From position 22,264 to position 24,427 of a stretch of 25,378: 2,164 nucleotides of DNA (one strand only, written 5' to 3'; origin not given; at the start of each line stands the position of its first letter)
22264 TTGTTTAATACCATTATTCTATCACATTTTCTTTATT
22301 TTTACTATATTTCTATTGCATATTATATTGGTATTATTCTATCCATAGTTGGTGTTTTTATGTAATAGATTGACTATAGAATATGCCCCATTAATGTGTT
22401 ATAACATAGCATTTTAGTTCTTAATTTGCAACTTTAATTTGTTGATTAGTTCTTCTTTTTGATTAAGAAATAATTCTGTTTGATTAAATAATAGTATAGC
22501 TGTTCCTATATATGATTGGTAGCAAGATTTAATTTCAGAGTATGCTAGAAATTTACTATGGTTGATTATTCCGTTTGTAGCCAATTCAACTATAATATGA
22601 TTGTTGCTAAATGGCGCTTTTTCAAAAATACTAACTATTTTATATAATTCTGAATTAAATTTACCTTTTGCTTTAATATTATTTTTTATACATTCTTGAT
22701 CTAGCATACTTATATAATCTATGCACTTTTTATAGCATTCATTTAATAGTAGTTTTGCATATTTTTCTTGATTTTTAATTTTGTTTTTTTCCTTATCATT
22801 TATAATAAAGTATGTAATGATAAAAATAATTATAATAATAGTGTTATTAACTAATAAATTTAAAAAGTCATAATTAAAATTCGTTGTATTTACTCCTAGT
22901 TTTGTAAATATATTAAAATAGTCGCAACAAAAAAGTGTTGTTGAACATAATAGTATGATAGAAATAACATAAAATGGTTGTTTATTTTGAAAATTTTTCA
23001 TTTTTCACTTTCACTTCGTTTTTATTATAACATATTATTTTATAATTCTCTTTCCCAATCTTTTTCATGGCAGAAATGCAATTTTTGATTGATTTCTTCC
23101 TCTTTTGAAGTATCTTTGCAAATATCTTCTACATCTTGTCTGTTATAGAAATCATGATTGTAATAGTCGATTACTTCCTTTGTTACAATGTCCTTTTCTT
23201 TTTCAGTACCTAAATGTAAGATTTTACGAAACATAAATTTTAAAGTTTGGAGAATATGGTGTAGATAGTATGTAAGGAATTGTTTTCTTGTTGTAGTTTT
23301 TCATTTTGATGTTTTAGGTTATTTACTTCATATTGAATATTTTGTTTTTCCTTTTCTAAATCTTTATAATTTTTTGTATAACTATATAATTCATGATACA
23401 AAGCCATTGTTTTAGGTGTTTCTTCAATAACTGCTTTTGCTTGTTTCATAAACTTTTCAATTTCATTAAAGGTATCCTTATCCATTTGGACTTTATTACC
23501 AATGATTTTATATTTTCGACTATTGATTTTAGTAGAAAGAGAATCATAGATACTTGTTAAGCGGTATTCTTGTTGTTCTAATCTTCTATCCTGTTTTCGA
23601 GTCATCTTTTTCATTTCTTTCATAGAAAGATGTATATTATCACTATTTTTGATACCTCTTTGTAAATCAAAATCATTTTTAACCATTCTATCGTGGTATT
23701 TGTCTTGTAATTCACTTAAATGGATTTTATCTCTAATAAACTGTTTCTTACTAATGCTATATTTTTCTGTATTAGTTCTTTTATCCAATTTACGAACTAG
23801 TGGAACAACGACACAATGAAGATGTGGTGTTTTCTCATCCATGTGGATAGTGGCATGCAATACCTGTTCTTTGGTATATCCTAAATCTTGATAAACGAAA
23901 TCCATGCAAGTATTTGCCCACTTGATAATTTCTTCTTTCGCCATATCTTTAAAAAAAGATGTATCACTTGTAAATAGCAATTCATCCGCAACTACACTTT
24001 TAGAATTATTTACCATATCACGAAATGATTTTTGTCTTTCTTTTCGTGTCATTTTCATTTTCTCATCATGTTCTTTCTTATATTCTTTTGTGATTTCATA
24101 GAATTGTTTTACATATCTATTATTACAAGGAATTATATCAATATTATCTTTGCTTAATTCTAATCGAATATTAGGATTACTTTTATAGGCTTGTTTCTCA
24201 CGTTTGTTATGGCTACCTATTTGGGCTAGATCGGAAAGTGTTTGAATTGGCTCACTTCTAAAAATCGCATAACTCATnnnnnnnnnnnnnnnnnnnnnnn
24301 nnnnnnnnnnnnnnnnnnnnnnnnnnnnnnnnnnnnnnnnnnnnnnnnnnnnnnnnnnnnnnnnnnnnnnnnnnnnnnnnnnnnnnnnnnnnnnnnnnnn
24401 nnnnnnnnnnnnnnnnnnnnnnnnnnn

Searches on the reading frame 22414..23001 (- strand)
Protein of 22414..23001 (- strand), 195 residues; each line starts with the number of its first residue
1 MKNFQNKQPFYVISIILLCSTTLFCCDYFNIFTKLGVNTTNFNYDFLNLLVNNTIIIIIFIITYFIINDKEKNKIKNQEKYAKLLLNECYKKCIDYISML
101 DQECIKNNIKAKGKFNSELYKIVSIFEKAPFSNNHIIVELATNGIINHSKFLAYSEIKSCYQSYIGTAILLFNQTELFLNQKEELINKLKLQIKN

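Call 67: search_protein_families(library=pfam, proteins=[window:22414-23001:-], max_evalue=0.01)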
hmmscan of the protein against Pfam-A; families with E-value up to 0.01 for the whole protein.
window:22414-23001:- (195 aa): 2 families
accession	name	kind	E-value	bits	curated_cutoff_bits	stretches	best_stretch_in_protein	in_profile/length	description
PF06024.17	Orf78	-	0.0019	18.9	29.4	1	46-81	65-100/101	Orf78 (ac78)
PF02009.21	RIFIN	-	0.0026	18.2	32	1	54-85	294-325/327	Rifin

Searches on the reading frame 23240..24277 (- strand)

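Call 67: search_protein_families(library=pfam, proteins=[window:23240-24277:-], max_evalue=0.01)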
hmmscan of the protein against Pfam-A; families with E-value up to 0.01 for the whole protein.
window:23240-24277:- (345 aa): 1 family
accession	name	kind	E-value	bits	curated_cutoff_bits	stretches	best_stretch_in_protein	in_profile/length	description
PF01076.25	Mob_Pre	-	2e-28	100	25.5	1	1-223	1-195/196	Plasmid recombination enzyme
